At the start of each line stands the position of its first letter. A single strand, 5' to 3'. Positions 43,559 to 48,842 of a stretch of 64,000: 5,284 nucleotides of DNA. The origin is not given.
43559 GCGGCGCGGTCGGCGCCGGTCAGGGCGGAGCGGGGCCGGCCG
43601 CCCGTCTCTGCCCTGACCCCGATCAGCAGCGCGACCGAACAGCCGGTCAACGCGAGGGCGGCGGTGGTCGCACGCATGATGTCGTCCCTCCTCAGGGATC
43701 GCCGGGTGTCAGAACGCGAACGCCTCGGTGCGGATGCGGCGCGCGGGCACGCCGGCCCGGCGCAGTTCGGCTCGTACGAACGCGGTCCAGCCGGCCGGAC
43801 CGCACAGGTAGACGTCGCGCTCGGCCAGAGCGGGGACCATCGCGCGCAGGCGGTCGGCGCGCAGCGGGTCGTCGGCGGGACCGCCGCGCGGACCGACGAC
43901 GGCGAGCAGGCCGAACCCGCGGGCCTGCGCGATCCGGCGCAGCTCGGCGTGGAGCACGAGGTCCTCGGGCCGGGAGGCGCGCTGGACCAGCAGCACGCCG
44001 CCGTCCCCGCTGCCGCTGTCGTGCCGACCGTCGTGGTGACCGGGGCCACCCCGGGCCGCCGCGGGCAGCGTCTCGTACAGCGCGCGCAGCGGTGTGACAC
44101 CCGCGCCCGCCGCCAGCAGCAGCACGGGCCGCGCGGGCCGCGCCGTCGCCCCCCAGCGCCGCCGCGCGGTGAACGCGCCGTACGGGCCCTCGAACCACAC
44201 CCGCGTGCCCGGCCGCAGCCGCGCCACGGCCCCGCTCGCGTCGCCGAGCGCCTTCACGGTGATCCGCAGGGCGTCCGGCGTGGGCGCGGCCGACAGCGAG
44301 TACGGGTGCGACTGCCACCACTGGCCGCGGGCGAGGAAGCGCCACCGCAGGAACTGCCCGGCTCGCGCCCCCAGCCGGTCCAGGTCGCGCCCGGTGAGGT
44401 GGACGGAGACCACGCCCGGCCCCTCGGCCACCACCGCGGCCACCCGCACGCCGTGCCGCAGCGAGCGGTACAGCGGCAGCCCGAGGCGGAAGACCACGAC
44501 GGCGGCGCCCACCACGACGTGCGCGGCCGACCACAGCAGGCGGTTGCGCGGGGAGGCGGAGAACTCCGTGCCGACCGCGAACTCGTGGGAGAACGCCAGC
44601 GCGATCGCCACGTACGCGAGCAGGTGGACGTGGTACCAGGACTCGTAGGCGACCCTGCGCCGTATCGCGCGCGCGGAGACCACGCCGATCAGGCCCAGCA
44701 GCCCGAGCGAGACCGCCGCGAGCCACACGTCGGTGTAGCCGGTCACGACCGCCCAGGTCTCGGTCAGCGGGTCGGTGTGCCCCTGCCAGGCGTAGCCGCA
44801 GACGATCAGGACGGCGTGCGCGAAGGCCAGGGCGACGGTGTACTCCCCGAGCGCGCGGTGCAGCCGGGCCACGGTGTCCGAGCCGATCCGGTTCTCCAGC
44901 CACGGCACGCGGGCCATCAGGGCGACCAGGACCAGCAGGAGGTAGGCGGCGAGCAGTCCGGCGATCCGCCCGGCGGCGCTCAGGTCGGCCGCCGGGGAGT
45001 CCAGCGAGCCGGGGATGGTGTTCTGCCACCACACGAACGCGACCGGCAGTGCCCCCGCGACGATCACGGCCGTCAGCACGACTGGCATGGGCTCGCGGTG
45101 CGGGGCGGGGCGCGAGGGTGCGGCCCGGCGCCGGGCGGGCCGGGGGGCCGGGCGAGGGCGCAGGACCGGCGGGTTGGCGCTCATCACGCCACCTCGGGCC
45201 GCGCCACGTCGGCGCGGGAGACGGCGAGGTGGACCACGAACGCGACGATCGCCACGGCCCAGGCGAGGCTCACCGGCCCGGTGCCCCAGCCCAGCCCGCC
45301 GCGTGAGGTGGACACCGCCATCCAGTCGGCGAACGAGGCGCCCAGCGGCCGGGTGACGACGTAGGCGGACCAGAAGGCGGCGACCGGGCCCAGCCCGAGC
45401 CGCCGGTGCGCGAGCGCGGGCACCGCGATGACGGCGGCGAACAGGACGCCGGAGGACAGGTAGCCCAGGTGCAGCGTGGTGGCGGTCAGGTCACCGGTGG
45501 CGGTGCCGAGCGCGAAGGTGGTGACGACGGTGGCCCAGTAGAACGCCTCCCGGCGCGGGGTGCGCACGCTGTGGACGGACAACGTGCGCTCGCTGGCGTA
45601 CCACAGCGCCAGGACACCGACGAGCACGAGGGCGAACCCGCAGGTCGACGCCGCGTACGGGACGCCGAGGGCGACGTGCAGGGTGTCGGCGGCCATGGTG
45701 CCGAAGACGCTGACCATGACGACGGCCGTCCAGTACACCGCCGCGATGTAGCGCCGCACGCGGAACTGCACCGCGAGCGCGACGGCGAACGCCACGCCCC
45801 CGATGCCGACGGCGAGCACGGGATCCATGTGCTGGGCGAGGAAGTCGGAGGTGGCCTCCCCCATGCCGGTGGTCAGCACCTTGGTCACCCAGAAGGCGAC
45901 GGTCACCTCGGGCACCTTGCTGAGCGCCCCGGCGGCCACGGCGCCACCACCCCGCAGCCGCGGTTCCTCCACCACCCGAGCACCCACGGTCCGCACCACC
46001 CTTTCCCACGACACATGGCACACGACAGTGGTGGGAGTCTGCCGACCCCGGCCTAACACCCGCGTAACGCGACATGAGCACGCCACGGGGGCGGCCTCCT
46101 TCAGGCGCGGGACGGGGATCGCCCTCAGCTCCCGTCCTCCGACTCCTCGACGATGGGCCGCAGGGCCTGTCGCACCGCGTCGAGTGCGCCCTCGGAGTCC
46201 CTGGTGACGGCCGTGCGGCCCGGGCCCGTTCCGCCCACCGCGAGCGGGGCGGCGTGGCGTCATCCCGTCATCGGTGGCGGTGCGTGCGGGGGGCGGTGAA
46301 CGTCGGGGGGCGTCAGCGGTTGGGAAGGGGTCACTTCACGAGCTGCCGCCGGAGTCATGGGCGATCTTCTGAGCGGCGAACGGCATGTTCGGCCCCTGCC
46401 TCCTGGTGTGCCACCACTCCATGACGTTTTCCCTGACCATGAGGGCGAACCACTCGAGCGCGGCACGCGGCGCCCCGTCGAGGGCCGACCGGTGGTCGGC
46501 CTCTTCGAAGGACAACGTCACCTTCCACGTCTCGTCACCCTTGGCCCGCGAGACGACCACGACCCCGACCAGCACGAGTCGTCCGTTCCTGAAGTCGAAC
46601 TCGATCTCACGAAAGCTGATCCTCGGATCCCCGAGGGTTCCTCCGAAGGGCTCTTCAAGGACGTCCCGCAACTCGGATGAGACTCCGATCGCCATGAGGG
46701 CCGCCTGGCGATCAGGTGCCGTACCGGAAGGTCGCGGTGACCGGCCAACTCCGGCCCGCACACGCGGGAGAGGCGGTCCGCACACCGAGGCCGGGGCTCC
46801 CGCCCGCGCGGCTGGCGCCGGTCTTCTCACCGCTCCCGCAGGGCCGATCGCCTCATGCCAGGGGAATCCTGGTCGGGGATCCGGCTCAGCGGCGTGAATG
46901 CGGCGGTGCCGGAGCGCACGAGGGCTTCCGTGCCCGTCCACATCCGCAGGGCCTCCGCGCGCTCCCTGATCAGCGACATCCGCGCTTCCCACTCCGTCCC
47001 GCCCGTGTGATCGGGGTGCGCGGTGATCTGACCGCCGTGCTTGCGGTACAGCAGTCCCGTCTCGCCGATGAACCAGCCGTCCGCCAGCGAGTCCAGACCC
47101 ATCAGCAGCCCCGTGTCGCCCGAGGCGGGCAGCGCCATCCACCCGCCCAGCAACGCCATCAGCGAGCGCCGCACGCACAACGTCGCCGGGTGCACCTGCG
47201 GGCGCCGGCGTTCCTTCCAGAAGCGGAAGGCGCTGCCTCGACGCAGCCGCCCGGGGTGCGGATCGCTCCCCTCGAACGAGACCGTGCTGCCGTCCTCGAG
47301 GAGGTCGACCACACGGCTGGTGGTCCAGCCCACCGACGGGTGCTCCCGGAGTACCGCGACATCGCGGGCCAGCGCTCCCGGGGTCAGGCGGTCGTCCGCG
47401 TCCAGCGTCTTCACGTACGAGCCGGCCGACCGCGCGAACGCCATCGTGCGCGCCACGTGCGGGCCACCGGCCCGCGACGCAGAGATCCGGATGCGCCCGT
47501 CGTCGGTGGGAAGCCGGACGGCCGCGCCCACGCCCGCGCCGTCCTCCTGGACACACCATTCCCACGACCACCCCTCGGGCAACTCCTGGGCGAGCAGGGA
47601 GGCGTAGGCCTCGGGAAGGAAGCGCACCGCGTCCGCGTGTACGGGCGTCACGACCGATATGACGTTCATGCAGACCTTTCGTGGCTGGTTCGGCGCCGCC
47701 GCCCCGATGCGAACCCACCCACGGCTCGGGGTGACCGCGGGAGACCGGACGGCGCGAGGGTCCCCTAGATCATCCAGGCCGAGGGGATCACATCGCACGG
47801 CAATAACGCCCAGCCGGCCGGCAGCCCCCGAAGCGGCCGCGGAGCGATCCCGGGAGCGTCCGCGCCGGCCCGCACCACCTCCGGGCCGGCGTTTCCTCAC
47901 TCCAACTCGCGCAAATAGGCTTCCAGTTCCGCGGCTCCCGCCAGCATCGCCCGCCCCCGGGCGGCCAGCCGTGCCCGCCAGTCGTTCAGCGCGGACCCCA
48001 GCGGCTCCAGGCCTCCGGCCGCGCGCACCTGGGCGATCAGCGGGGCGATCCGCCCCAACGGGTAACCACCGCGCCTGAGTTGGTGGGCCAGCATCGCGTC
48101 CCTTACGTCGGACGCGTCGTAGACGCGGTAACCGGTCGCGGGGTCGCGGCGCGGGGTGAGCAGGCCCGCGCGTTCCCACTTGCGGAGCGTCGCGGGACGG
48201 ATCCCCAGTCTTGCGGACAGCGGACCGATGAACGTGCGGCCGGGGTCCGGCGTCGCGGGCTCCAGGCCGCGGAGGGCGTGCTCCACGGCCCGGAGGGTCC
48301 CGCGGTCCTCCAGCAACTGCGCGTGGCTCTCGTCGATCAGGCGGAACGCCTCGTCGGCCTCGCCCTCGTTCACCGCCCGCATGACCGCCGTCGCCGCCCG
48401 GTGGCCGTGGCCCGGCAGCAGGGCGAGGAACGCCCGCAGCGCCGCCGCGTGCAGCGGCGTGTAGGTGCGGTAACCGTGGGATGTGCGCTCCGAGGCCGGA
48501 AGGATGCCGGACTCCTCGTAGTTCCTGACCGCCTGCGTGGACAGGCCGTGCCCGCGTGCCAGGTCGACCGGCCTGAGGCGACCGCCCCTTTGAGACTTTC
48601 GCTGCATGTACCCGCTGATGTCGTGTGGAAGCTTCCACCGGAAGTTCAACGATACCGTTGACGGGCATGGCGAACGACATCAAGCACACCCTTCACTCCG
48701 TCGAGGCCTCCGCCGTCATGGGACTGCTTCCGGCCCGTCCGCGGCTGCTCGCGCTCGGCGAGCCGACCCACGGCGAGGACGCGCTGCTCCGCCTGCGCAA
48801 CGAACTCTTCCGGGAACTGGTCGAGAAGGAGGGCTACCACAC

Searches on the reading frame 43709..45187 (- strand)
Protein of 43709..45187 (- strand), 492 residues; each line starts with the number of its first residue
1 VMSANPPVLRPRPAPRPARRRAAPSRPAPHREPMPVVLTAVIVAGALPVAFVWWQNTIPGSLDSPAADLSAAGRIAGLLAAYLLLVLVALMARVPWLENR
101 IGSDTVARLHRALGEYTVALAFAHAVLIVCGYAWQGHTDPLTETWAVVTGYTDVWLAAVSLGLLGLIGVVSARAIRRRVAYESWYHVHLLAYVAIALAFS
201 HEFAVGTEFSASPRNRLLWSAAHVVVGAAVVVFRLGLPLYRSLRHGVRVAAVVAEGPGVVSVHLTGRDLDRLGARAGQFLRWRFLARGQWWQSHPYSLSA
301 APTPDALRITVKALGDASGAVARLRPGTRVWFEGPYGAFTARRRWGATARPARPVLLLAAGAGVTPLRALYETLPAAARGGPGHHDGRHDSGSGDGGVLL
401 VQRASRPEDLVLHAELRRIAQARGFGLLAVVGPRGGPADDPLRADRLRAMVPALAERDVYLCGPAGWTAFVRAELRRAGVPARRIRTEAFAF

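Call 39: search_protein_families(library=pfam, proteins=[window:43709-45187:-], max_evalue=0.001)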
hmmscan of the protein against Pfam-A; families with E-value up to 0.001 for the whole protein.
window:43709-45187:- (492 aa): 2 families
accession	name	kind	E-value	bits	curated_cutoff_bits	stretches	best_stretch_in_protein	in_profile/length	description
PF01794.25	Ferric_reduct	-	3.6e-19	69.5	28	1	76-198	1-120/121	Ferric reductase like transmembrane component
PF08022.18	FAD_binding_8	-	2e-07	31.5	22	1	248-338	5-107/109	FAD-binding domain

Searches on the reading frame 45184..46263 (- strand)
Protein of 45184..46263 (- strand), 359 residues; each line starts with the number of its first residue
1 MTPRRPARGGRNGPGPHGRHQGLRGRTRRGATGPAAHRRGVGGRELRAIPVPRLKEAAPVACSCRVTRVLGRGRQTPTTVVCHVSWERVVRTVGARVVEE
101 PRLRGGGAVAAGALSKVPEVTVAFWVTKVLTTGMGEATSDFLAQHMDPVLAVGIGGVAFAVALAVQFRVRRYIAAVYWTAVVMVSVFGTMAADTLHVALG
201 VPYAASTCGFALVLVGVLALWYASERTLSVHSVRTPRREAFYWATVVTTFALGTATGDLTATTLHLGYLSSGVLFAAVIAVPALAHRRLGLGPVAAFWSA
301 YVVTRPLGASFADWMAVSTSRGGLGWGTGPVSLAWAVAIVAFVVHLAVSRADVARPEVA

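Call 39: search_protein_families(library=pfam, proteins=[window:45184-46263:-], max_evalue=0.001)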
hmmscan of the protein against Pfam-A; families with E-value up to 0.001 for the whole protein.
window:45184-46263:- (359 aa): 1 family
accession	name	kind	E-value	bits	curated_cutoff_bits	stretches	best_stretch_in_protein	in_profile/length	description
PF03988.17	DUF347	-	2.8e-51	172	28.2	4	176-227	1-52/52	Repeat of Unknown Function (DUF347)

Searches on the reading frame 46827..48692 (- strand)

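Call 39: search_protein_families(library=pfam, proteins=[window:46827-48692:-], max_evalue=0.001)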
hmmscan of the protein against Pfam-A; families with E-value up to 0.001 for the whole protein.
window:46827-48692:- (621 aa): 2 families
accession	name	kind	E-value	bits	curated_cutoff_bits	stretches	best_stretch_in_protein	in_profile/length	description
PF00535.33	Glycos_transf_2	-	1.5e-07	32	23.3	1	346-463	1-118/168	Glycosyl transferase family 2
PF13641.12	Glyco_tranf_2_3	-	0.00014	22.4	27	1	398-563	57-208/230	Glycosyltransferase like family 2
